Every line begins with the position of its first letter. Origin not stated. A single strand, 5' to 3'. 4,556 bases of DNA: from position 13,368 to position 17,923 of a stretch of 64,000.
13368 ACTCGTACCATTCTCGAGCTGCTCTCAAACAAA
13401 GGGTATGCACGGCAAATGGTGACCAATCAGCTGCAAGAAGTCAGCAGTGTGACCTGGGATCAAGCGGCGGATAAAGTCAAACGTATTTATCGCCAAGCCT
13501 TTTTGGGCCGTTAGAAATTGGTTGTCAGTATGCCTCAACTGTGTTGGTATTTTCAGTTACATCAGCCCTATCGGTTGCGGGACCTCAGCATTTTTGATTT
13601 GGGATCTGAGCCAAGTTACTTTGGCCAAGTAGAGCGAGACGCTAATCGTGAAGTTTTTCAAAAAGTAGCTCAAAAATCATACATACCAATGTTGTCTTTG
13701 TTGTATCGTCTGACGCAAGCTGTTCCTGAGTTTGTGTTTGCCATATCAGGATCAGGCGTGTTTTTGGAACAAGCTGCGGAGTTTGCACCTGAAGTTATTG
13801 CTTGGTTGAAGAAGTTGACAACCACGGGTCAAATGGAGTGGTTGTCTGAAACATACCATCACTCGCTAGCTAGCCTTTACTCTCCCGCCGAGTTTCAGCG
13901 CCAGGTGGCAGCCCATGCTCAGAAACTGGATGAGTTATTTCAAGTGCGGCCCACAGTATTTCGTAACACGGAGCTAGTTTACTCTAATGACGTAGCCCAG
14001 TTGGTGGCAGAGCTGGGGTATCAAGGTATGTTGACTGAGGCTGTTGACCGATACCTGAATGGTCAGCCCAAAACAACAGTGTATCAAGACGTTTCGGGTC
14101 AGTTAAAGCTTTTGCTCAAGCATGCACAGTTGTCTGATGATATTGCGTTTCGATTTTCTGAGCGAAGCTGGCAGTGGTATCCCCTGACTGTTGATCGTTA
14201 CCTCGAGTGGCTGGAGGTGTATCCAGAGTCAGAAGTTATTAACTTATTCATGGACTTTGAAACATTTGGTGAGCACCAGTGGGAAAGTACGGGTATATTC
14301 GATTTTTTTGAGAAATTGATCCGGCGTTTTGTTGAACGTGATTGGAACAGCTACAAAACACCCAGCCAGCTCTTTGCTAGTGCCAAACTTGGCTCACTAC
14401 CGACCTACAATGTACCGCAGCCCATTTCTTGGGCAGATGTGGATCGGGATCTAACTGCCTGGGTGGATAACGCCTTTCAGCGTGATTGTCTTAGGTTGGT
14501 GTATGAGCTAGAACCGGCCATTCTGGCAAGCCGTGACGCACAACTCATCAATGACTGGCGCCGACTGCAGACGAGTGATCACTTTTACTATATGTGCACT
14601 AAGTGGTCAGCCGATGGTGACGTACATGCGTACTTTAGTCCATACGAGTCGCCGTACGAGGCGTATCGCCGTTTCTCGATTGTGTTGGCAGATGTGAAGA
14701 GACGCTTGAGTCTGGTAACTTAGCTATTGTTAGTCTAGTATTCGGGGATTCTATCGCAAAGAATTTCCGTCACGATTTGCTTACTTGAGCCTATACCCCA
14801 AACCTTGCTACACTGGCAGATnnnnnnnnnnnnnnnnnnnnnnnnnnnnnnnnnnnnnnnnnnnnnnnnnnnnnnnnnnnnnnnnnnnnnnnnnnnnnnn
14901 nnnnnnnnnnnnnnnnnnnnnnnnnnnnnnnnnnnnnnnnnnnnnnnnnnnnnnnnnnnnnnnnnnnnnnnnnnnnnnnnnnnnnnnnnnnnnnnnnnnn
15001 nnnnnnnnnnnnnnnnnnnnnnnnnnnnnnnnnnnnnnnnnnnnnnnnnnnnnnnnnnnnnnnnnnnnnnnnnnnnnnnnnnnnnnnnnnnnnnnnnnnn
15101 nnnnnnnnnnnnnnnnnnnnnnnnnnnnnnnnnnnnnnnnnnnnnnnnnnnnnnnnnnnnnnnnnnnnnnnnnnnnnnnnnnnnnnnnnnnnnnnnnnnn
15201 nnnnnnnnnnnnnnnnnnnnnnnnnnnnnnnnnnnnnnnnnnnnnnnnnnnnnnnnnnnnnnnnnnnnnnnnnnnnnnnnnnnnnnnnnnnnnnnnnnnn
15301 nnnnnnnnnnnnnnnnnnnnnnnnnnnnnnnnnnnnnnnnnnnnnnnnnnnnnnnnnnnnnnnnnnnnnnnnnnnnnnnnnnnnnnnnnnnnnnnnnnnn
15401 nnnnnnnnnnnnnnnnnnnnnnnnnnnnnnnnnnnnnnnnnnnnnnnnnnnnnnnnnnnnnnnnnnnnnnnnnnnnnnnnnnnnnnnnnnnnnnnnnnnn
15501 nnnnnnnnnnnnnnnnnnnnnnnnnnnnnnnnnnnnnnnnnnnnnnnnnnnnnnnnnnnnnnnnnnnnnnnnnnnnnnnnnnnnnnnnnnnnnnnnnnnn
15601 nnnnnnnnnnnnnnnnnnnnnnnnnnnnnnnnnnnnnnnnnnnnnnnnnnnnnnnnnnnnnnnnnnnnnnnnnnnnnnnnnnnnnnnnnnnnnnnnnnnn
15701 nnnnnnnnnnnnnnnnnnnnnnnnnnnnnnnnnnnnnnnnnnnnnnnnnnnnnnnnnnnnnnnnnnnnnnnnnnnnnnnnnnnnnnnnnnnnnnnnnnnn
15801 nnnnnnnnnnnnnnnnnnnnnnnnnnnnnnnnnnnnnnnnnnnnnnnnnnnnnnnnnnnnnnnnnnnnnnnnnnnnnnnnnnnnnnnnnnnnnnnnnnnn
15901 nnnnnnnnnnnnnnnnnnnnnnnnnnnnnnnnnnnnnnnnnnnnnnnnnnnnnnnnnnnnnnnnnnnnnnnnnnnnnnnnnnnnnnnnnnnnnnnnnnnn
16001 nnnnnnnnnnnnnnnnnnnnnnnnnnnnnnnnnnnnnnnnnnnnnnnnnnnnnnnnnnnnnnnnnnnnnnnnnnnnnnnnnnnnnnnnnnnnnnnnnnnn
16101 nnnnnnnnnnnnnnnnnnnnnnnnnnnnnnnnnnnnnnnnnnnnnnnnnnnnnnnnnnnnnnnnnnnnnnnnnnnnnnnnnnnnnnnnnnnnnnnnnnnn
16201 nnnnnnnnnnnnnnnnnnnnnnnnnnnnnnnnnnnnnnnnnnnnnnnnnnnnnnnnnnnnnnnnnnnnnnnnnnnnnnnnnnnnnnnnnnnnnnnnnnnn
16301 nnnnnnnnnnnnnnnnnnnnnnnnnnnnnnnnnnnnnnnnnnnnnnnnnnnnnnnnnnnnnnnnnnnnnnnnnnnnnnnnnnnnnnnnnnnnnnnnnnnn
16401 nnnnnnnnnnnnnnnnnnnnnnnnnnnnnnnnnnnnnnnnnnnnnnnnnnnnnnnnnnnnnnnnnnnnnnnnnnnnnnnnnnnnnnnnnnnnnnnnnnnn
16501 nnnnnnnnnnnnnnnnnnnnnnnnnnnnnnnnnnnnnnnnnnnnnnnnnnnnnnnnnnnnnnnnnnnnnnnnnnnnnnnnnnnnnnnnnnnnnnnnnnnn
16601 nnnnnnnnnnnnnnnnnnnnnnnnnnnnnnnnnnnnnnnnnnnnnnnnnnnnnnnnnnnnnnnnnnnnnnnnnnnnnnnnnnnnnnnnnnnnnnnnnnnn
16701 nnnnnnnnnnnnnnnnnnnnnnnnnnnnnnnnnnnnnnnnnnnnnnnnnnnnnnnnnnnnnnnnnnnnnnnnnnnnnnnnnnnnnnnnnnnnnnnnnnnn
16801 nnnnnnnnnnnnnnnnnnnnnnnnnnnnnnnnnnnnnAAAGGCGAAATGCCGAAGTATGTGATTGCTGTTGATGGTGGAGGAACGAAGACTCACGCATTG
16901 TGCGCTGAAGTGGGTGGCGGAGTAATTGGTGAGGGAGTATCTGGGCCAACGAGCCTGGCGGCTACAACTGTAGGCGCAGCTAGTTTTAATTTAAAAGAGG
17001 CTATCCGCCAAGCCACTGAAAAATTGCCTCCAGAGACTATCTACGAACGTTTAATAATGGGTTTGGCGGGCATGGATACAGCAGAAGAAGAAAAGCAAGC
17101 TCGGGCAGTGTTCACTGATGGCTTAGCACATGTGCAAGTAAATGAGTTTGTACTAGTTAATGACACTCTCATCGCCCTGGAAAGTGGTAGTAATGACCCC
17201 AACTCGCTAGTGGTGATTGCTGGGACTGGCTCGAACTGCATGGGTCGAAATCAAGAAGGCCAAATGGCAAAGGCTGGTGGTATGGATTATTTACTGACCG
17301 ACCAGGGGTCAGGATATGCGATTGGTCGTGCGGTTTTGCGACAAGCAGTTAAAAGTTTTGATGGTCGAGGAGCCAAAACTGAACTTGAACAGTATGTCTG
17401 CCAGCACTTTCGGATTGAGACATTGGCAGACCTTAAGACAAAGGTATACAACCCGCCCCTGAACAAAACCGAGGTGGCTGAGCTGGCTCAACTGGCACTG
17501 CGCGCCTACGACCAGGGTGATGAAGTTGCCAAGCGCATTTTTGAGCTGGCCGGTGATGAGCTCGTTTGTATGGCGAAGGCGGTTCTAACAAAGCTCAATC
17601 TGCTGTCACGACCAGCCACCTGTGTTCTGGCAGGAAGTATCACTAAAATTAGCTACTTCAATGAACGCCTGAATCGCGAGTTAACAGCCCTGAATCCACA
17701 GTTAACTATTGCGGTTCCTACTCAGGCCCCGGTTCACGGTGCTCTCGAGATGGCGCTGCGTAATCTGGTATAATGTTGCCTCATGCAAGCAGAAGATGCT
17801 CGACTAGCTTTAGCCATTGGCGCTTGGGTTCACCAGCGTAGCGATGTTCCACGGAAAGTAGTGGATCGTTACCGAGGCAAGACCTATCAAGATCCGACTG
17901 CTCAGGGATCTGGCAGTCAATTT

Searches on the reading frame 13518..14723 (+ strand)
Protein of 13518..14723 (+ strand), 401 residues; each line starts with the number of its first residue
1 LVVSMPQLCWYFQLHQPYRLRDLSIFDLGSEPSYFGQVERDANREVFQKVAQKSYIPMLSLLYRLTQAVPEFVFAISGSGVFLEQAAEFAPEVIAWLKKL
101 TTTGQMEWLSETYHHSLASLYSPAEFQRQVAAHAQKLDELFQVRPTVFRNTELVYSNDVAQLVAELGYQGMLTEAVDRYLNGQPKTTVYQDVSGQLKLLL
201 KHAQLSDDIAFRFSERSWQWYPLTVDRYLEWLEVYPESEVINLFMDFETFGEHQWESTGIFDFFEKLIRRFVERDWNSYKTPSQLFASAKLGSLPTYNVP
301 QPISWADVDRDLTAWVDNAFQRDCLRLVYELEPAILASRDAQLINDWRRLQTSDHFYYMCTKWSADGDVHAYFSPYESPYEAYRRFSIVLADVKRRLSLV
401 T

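Call 30: search_protein_families(library=pfam, proteins=[window:13518-14723:+], max_evalue=0.001)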
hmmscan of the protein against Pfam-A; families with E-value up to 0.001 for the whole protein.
window:13518-14723:+ (401 aa): 2 families
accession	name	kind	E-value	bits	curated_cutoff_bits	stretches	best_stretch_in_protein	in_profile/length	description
PF03065.20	Glyco_hydro_57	-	1.6e-59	202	21.2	1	11-287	3-280/291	Glycosyl hydrolase family 57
PF01522.26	Polysacc_deac_1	-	7.2e-06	26.4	23.1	1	97-169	51-122/124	Polysaccharide deacetylase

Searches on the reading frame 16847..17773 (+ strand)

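Call 29: search_protein_families(library=pfam, proteins=[window:16847-17773:+], max_evalue=0.001)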
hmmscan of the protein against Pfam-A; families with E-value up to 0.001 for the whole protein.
window:16847-17773:+ (308 aa): 1 family
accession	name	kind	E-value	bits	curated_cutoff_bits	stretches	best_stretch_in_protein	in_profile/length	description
PF01869.26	BcrAD_BadFG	-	3e-31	109.4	31.5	1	8-300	3-265/271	BadF/BadG/BcrA/BcrD ATPase family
